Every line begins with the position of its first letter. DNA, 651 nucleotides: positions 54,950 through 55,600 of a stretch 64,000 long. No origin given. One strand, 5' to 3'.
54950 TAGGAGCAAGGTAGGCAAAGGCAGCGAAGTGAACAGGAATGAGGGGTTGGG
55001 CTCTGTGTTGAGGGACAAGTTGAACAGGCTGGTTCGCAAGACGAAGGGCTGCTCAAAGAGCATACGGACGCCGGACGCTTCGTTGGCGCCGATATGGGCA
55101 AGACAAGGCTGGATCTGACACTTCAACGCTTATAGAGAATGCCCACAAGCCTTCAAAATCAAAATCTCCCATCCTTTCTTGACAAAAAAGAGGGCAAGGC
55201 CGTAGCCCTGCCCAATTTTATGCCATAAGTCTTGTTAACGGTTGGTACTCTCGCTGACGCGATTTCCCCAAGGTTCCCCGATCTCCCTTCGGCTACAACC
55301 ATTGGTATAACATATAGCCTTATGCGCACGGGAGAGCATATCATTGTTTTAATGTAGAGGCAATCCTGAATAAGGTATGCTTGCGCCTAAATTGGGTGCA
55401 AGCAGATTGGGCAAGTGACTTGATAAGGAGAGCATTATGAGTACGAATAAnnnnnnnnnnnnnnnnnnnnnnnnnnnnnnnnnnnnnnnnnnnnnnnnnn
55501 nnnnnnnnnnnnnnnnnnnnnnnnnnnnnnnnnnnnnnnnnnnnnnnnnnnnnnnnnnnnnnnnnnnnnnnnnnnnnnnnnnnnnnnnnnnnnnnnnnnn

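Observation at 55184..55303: Candidate tracrRNA whose anti-repeat is split by a 28-nt insertion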

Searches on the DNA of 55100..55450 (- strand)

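Call 65: build_rna_model(alignment_id=A2, structure=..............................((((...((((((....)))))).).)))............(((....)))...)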
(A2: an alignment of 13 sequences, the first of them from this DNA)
Model R1 built from alignment A2 (13 sequences, 84 columns); structure: as given.
model positions 81; base pairs 13; branch points 1; effective number of sequences 2.54; information 0.7 bits per position. Calibrated on 0.2 Mb of random sequence (short: E-values are rough).
structure used (alignment columns):
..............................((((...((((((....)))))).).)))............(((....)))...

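Call 66: search_with_rna_model(model_id=R1, sources=[window, L001, L002, L003, L004, L005, L006, L007, L008, L009, L010, L011, L012, L023, L076, L085, L086, L087, L088, L089, L090, L091, L092, L093, L094, L095, L013, L021, L037, L041], make_alignment=true, max_evalue=0.01)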
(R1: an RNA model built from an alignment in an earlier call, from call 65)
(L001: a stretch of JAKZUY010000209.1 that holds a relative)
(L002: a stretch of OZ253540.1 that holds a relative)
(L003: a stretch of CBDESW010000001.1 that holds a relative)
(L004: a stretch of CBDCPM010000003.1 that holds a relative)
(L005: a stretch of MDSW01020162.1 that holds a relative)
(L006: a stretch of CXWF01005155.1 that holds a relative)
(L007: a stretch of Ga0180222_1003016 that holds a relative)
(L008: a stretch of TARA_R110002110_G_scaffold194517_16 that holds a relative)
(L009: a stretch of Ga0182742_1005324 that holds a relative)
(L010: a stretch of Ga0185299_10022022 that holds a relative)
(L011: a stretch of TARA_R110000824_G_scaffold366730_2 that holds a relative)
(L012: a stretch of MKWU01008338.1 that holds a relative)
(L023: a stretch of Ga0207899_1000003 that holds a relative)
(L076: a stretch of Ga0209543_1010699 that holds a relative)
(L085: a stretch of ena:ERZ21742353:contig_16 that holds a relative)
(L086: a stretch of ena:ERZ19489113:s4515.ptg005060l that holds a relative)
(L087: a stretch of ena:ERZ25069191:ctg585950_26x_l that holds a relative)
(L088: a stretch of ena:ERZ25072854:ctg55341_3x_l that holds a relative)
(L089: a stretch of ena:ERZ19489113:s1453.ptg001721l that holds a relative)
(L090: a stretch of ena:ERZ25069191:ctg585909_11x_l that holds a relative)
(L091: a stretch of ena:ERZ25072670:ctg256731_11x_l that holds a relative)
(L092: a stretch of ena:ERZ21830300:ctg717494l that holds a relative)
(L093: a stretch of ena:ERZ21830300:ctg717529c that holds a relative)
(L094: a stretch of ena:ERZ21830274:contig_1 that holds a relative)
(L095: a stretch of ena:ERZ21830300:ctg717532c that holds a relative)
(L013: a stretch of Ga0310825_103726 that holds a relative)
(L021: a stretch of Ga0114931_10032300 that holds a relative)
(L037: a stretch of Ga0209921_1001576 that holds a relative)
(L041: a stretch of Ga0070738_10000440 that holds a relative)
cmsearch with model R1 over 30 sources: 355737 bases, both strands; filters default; matches with E-value up to 0.01: 374.
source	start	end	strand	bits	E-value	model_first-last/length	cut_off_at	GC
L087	3787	3869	-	93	6e-28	1-81/81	no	0.59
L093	2809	2891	-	92.4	9.1e-28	1-81/81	no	0.58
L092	2838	2921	-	87.8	2.9e-26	1-81/81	no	0.58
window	55219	55299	-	87.6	3.4e-26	1-81/81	no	0.52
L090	2784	2867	-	86.8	6.2e-26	1-81/81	no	0.56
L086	3821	3902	-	85.2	2e-25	1-81/81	no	0.55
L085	3783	3863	-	84.4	3.8e-25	1-81/81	no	0.52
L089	2804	2884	-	82.4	1.7e-24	1-81/81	no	0.54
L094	2835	2912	-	81.1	4.3e-24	1-81/81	no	0.54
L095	2831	2911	-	79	2.1e-23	1-81/81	no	0.54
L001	1368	1450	-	74.8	5e-22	1-81/81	no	0.55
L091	2815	2886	-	68.6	5e-20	1-81/81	no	0.57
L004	14833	14901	-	65.1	7e-19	1-81/81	no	0.55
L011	3341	3417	-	47.7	3.3e-13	1-81/81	no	0.52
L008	3609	3685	-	46.4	8.2e-13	1-81/81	no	0.56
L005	3843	3919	-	43.9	5.6e-12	1-81/81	no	0.55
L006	3840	3916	-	43.9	5.6e-12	1-81/81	no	0.55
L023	3840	3916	-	43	1.1e-11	1-81/81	no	0.57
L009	354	431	-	40.6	6.4e-11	1-81/81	no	0.53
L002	14574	14627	-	36.2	1.7e-09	1-81/81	no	0.57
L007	3420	3500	-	34.5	6.5e-09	1-81/81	no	0.52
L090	9000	9058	+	32.6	2.6e-08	1-81/81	no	0.56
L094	7777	7834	+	31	8.6e-08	1-81/81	no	0.47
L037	567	620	-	31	8.8e-08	1-81/81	no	0.56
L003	9826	9898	-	30.8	1e-07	1-81/81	no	0.64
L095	8363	8417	+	30.1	1.7e-07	1-81/81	no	0.58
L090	7901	7974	+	29.3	3.1e-07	1-81/81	no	0.59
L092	8915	8946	+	29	3.7e-07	1-81/81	no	0.53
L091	8134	8182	+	28.7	4.8e-07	1-81/81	no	0.57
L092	8126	8189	+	28.6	5.2e-07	1-81/81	no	0.67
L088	6318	6375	+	28.5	5.7e-07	1-81/81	no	0.52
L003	15974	16005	+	28.4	6.1e-07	1-81/81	no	0.56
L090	8036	8098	+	28.4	6.2e-07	1-81/81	no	0.62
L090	8808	8872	+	28.3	6.5e-07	1-81/81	no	0.63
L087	8972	9033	+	28.3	6.5e-07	1-81/81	no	0.53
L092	7732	7786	+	28.2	7.1e-07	1-81/81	no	0.56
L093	8726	8782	+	28.1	7.5e-07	1-81/81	no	0.58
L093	8063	8093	+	28.1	7.8e-07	1-81/81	no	0.55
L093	8129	8159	+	28.1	7.8e-07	1-81/81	no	0.55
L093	8393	8423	+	28.1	7.8e-07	1-81/81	no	0.55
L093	7866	7896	+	28.1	7.8e-07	1-81/81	no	0.55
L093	7670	7700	+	28.1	7.8e-07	1-81/81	no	0.55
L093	7932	7962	+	28.1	7.8e-07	1-81/81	no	0.55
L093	7997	8027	+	28.1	7.8e-07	1-81/81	no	0.55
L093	8194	8224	+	28.1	7.8e-07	1-81/81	no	0.55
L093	8260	8290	+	28.1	7.8e-07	1-81/81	no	0.55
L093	8460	8490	+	28.1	7.8e-07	1-81/81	no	0.55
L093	8328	8358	+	28.1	7.8e-07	1-81/81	no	0.55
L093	8527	8557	+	28.1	7.8e-07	1-81/81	no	0.55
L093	8661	8691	+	28.1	7.8e-07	1-81/81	no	0.55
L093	7735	7765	+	28.1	7.8e-07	1-81/81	no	0.55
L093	7801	7831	+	28.1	7.8e-07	1-81/81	no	0.55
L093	7604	7634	+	28.1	7.8e-07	1-81/81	no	0.55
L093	8595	8625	+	28.1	7.8e-07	1-81/81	no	0.55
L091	7938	7983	+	28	8.1e-07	1-81/81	no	0.57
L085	9260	9324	+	28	8.3e-07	1-81/81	no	0.48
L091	8069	8120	+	27.9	8.5e-07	1-81/81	no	0.58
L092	8060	8090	+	27.9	8.7e-07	1-81/81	no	0.58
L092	7994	8024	+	27.9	8.7e-07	1-81/81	no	0.58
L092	7798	7828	+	27.9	8.7e-07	1-81/81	no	0.58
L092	7863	7893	+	27.9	8.7e-07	1-81/81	no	0.58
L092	8455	8485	+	27.9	8.7e-07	1-81/81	no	0.58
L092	8585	8615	+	27.9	8.7e-07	1-81/81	no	0.58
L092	7666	7696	+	27.9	8.7e-07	1-81/81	no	0.58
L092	8192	8222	+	27.9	8.7e-07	1-81/81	no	0.58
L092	8323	8353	+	27.9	8.7e-07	1-81/81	no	0.58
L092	8389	8419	+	27.9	8.7e-07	1-81/81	no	0.58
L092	8652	8682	+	27.9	8.7e-07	1-81/81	no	0.58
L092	8717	8747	+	27.9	8.7e-07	1-81/81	no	0.58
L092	8783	8813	+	27.9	8.7e-07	1-81/81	no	0.58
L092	7601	7631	+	27.9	8.7e-07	1-81/81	no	0.58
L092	7929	7959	+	27.9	8.7e-07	1-81/81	no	0.58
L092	8258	8288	+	27.9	8.7e-07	1-81/81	no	0.58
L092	8849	8879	+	27.9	8.7e-07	1-81/81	no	0.58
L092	8520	8550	+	27.9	8.7e-07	1-81/81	no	0.58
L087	9302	9364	+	27.7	9.9e-07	1-81/81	no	0.67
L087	8642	8672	+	27.7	1e-06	1-81/81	no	0.58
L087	8604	8634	+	27.7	1e-06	1-81/81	no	0.58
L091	7806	7836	+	27.7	1e-06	1-81/81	no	0.58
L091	8911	8941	+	27.7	1e-06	1-81/81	no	0.58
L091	8462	8492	+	27.7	1e-06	1-81/81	no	0.58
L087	9038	9068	+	27.7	1e-06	1-81/81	no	0.58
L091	7608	7638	+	27.7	1e-06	1-81/81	no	0.58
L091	8528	8558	+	27.7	1e-06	1-81/81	no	0.58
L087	8708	8738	+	27.7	1e-06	1-81/81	no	0.58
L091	8003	8033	+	27.7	1e-06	1-81/81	no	0.58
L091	8660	8690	+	27.7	1e-06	1-81/81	no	0.58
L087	8774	8804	+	27.7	1e-06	1-81/81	no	0.58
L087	9563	9593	+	27.7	1e-06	1-81/81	no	0.58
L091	7873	7903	+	27.7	1e-06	1-81/81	no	0.58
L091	8717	8747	+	27.7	1e-06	1-81/81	no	0.58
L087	9640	9670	+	27.7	1e-06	1-81/81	no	0.58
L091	8594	8624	+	27.7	1e-06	1-81/81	no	0.58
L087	8841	8871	+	27.7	1e-06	1-81/81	no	0.58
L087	9365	9395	+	27.7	1e-06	1-81/81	no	0.58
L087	9497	9527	+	27.7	1e-06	1-81/81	no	0.58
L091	7674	7704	+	27.7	1e-06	1-81/81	no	0.58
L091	8397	8427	+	27.7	1e-06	1-81/81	no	0.58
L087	8907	8937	+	27.7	1e-06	1-81/81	no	0.58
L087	9104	9134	+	27.7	1e-06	1-81/81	no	0.58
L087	9170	9200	+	27.7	1e-06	1-81/81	no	0.58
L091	7740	7770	+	27.7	1e-06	1-81/81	no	0.58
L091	8265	8295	+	27.7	1e-06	1-81/81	no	0.58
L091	8779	8809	+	27.7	1e-06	1-81/81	no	0.58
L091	8847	8877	+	27.7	1e-06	1-81/81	no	0.58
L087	9236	9266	+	27.7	1e-06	1-81/81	no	0.58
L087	9431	9461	+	27.7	1e-06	1-81/81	no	0.58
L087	9829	9859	+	27.7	1e-06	1-81/81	no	0.58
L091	8331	8361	+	27.7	1e-06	1-81/81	no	0.58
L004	16033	16091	+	27.6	1.1e-06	1-81/81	no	0.58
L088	6384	6413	+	27.5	1.2e-06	1-30/81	3'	0.6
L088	5201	5231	+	27.3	1.4e-06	1-81/81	no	0.61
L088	5660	5690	+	27.3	1.4e-06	1-81/81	no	0.61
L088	6252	6282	+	27.3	1.4e-06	1-81/81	no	0.61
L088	5070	5100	+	27.3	1.4e-06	1-81/81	no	0.61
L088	5332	5362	+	27.3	1.4e-06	1-81/81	no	0.61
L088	5990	6020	+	27.3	1.4e-06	1-81/81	no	0.61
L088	4806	4836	+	27.3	1.4e-06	1-81/81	no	0.61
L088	4938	4968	+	27.3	1.4e-06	1-81/81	no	0.61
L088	5859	5889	+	27.3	1.4e-06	1-81/81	no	0.61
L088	4871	4901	+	27.3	1.4e-06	1-81/81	no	0.61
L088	5136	5166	+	27.3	1.4e-06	1-81/81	no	0.61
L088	5267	5297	+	27.3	1.4e-06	1-81/81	no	0.61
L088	5398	5428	+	27.3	1.4e-06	1-81/81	no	0.61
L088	5726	5756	+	27.3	1.4e-06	1-81/81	no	0.61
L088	5792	5822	+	27.3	1.4e-06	1-81/81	no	0.61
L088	5925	5955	+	27.3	1.4e-06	1-81/81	no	0.61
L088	6056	6086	+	27.3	1.4e-06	1-81/81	no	0.61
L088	4739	4769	+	27.3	1.4e-06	1-81/81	no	0.61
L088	5529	5559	+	27.3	1.4e-06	1-81/81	no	0.61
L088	5595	5625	+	27.3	1.4e-06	1-81/81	no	0.61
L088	6121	6151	+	27.3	1.4e-06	1-81/81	no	0.61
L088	6187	6217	+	27.3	1.4e-06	1-81/81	no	0.61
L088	5004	5034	+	27.3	1.4e-06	1-81/81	no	0.61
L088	5463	5493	+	27.3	1.4e-06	1-81/81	no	0.61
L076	741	807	-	27.2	1.5e-06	1-81/81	no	0.6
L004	15177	15207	+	27.1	1.6e-06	1-81/81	no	0.58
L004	15111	15141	+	27.1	1.6e-06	1-81/81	no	0.58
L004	16561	16591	+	27.1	1.6e-06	1-81/81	no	0.58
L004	16957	16987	+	27.1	1.6e-06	1-81/81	no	0.58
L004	17156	17186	+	27.1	1.6e-06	1-81/81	no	0.58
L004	15572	15602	+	27.1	1.6e-06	1-81/81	no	0.58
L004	17024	17054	+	27.1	1.6e-06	1-81/81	no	0.58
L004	17223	17253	+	27.1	1.6e-06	1-81/81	no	0.58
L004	17289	17319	+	27.1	1.6e-06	1-81/81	no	0.58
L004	17421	17451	+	27.1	1.6e-06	1-81/81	no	0.58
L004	15836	15866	+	27.1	1.6e-06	1-81/81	no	0.58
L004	15967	15997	+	27.1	1.6e-06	1-81/81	no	0.58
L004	15309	15339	+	27.1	1.6e-06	1-81/81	no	0.58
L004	15440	15470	+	27.1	1.6e-06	1-81/81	no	0.58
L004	16099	16129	+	27.1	1.6e-06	1-81/81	no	0.58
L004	16297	16327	+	27.1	1.6e-06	1-81/81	no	0.58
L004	16824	16854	+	27.1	1.6e-06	1-81/81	no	0.58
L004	17554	17584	+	27.1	1.6e-06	1-81/81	no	0.58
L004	16429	16459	+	27.1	1.6e-06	1-81/81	no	0.58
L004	17090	17120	+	27.1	1.6e-06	1-81/81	no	0.58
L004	15243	15273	+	27.1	1.6e-06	1-81/81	no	0.58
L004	15506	15536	+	27.1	1.6e-06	1-81/81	no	0.58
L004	15704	15734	+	27.1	1.6e-06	1-81/81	no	0.58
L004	16759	16789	+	27.1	1.6e-06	1-81/81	no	0.58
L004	17487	17517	+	27.1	1.6e-06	1-81/81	no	0.58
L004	17355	17385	+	27.1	1.6e-06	1-81/81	no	0.58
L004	15374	15404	+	27.1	1.6e-06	1-81/81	no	0.58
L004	16165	16195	+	27.1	1.6e-06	1-81/81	no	0.58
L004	16891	16921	+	27.1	1.6e-06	1-81/81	no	0.58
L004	15638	15668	+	27.1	1.6e-06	1-81/81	no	0.58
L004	16231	16261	+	27.1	1.6e-06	1-81/81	no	0.58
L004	16693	16723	+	27.1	1.6e-06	1-81/81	no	0.58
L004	15044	15074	+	27.1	1.6e-06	1-81/81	no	0.58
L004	15770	15800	+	27.1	1.6e-06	1-81/81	no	0.58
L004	16363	16393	+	27.1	1.6e-06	1-81/81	no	0.58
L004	15901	15931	+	27.1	1.6e-06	1-81/81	no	0.58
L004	16495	16525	+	27.1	1.6e-06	1-81/81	no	0.58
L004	16627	16657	+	27.1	1.6e-06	1-81/81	no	0.58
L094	9288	9315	+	27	1.7e-06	1-81/81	no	0.54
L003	14733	14760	+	27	1.7e-06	1-81/81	no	0.54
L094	8760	8787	+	27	1.7e-06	1-81/81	no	0.54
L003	15322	15349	+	27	1.7e-06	1-81/81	no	0.54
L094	7646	7673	+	27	1.7e-06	1-81/81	no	0.54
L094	8628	8655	+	27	1.7e-06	1-81/81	no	0.54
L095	8231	8258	+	27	1.7e-06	1-81/81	no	0.54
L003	15192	15219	+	27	1.7e-06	1-81/81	no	0.54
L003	15780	15807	+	27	1.7e-06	1-81/81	no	0.54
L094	7711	7738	+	27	1.7e-06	1-81/81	no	0.54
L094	8104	8131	+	27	1.7e-06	1-81/81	no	0.54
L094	8170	8197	+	27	1.7e-06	1-81/81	no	0.54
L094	8892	8919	+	27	1.7e-06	1-81/81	no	0.54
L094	9024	9051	+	27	1.7e-06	1-81/81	no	0.54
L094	9090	9117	+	27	1.7e-06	1-81/81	no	0.54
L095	7574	7601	+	27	1.7e-06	1-81/81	no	0.54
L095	7836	7863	+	27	1.7e-06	1-81/81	no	0.54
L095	7967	7994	+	27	1.7e-06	1-81/81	no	0.54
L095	8165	8192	+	27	1.7e-06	1-81/81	no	0.54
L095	8297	8324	+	27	1.7e-06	1-81/81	no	0.54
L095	8495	8522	+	27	1.7e-06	1-81/81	no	0.54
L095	8889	8916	+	27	1.7e-06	1-81/81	no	0.54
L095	9092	9119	+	27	1.7e-06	1-81/81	no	0.54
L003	14602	14629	+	27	1.7e-06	1-81/81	no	0.54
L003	14535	14562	+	27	1.7e-06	1-81/81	no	0.54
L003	14668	14695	+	27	1.7e-06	1-81/81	no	0.54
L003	14799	14826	+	27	1.7e-06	1-81/81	no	0.54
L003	14864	14891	+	27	1.7e-06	1-81/81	no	0.54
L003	14994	15021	+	27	1.7e-06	1-81/81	no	0.54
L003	15257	15284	+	27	1.7e-06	1-81/81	no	0.54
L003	15453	15480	+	27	1.7e-06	1-81/81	no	0.54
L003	15519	15546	+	27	1.7e-06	1-81/81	no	0.54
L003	15584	15611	+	27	1.7e-06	1-81/81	no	0.54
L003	15844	15871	+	27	1.7e-06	1-81/81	no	0.54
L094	7843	7870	+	27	1.7e-06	1-81/81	no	0.54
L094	7909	7936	+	27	1.7e-06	1-81/81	no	0.54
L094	7974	8001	+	27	1.7e-06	1-81/81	no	0.54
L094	8235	8262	+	27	1.7e-06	1-81/81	no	0.54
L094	8367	8394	+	27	1.7e-06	1-81/81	no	0.54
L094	8563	8590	+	27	1.7e-06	1-81/81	no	0.54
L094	8826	8853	+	27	1.7e-06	1-81/81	no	0.54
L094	8959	8986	+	27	1.7e-06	1-81/81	no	0.54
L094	9156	9183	+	27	1.7e-06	1-81/81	no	0.54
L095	7705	7732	+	27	1.7e-06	1-81/81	no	0.54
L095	7771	7798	+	27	1.7e-06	1-81/81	no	0.54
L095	7902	7929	+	27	1.7e-06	1-81/81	no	0.54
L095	8033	8060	+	27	1.7e-06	1-81/81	no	0.54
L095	8099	8126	+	27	1.7e-06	1-81/81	no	0.54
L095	8429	8456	+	27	1.7e-06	1-81/81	no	0.54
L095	8627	8654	+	27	1.7e-06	1-81/81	no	0.54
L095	8759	8786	+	27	1.7e-06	1-81/81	no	0.54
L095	8960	8987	+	27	1.7e-06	1-81/81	no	0.54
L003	15061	15088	+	27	1.7e-06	1-81/81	no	0.54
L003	15126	15153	+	27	1.7e-06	1-81/81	no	0.54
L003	15715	15742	+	27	1.7e-06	1-81/81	no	0.54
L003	15910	15937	+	27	1.7e-06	1-81/81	no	0.54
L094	8039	8066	+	27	1.7e-06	1-81/81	no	0.54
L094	8498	8525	+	27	1.7e-06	1-81/81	no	0.54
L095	7640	7667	+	27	1.7e-06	1-81/81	no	0.54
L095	8561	8588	+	27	1.7e-06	1-81/81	no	0.54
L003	14929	14956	+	27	1.7e-06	1-81/81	no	0.54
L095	9026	9053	+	27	1.7e-06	1-81/81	no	0.54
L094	8301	8328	+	27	1.7e-06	1-81/81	no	0.54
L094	8694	8721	+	27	1.7e-06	1-81/81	no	0.54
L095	8824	8851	+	27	1.7e-06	1-81/81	no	0.54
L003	15649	15676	+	27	1.7e-06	1-81/81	no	0.54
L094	8433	8460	+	27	1.7e-06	1-81/81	no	0.54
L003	15388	15415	+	27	1.7e-06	1-81/81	no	0.54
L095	8693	8720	+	27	1.7e-06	1-81/81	no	0.54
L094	9222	9249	+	27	1.7e-06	1-81/81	no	0.54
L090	8641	8671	+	27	1.7e-06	1-81/81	no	0.68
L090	8339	8407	+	26.6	2.3e-06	1-81/81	no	0.57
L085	9062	9122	+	26.5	2.5e-06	1-81/81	no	0.51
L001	6359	6389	+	25.7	4.5e-06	1-81/81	no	0.55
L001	6031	6061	+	25.7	4.5e-06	1-81/81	no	0.55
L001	6293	6323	+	25.7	4.5e-06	1-81/81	no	0.55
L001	6163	6193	+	25.7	4.5e-06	1-81/81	no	0.55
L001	6097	6127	+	25.7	4.5e-06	1-81/81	no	0.55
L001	6227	6257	+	25.7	4.5e-06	1-81/81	no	0.55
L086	8526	8597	+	25.5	5.2e-06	1-81/81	no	0.46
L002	15082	15145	+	25.4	5.7e-06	1-81/81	no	0.47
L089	6831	6861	+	25.2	6.5e-06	1-81/81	no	0.55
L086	8394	8424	+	25.2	6.5e-06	1-81/81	no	0.55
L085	8863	8893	+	25.2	6.5e-06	1-81/81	no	0.55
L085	8731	8761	+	25.2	6.5e-06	1-81/81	no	0.55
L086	8000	8030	+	25.2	6.5e-06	1-81/81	no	0.55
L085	8599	8629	+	25.2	6.5e-06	1-81/81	no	0.55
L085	9391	9421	+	25.2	6.5e-06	1-81/81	no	0.55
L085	9586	9616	+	25.2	6.5e-06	1-81/81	no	0.55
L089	6699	6729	+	25.2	6.5e-06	1-81/81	no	0.55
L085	8996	9026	+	25.2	6.5e-06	1-81/81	no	0.55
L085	9456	9486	+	25.2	6.5e-06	1-81/81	no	0.55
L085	9521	9551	+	25.2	6.5e-06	1-81/81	no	0.55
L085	9653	9683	+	25.2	6.5e-06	1-81/81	no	0.55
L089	6370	6400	+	25.2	6.5e-06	1-81/81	no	0.55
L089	6568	6598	+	25.2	6.5e-06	1-81/81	no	0.55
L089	6765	6795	+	25.2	6.5e-06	1-81/81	no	0.55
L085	9719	9749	+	25.2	6.5e-06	1-81/81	no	0.55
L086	8197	8227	+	25.2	6.5e-06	1-81/81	no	0.55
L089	6502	6532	+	25.2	6.5e-06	1-81/81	no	0.55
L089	6634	6664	+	25.2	6.5e-06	1-81/81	no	0.55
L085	9785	9815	+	25.2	6.5e-06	1-81/81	no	0.55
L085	8665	8695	+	25.2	6.5e-06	1-81/81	no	0.55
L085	8929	8959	+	25.2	6.5e-06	1-81/81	no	0.55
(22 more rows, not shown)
(74 more, lower-scoring)

Alignment A4: 150 matches aligned to the model, 125 columns, each read 5' to 3' on its own strand. Consensus structure (alignment columns), stored with it:
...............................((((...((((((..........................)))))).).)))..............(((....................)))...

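Call 67: search_with_rna_model(model_id=R1, sources=[window, L001, L004, L005, L006, L007, L008, L009, L011, L023, L085, L086, L087, L089, L090, L091, L092, L093, L094, L095], make_alignment=true, max_evalue=1e-8)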
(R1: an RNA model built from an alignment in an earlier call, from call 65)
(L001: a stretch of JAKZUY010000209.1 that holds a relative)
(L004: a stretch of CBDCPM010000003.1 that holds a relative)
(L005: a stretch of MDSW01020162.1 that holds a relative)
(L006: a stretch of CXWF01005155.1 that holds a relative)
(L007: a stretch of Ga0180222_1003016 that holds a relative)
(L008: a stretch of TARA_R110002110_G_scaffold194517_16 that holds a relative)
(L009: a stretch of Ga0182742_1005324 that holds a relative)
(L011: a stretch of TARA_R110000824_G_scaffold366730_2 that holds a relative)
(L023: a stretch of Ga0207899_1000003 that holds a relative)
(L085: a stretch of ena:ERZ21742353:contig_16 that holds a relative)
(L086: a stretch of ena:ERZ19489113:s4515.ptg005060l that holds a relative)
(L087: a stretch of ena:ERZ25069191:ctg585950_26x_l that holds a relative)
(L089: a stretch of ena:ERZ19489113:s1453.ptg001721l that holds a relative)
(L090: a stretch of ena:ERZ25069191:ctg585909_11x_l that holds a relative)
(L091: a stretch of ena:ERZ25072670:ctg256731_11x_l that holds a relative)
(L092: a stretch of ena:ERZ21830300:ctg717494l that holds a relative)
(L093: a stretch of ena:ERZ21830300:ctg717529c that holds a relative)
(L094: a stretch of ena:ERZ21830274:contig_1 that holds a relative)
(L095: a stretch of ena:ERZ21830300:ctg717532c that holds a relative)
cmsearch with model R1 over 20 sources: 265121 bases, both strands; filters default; matches with E-value up to 1e-8: 20.
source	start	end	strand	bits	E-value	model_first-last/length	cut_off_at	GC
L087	3787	3869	-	93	4.5e-28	1-81/81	no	0.59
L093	2809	2891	-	92.4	6.8e-28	1-81/81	no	0.58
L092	2838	2921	-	87.8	2.2e-26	1-81/81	no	0.58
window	55219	55299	-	87.6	2.5e-26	1-81/81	no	0.52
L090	2784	2867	-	86.8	4.6e-26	1-81/81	no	0.56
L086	3821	3902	-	85.2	1.5e-25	1-81/81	no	0.55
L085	3783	3863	-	84.4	2.8e-25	1-81/81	no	0.52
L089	2804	2884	-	82.4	1.3e-24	1-81/81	no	0.54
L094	2835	2912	-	81.1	3.2e-24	1-81/81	no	0.54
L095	2831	2911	-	79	1.6e-23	1-81/81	no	0.54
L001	1368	1450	-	74.8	3.7e-22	1-81/81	no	0.55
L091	2815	2886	-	68.6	3.7e-20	1-81/81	no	0.57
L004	14833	14901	-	65.1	5.2e-19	1-81/81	no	0.55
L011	3341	3417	-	47.7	2.5e-13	1-81/81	no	0.52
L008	3609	3685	-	46.4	6.1e-13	1-81/81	no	0.56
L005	3843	3919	-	43.9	4.2e-12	1-81/81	no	0.55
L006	3840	3916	-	43.9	4.2e-12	1-81/81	no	0.55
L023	3840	3916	-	43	8.1e-12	1-81/81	no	0.57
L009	354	431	-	40.6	4.8e-11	1-81/81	no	0.53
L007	3420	3500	-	34.5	4.8e-09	1-81/81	no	0.52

Alignment A5: 20 matches aligned to the model, 105 columns, each read 5' to 3' on its own strand. Consensus structure (alignment columns), stored with it:
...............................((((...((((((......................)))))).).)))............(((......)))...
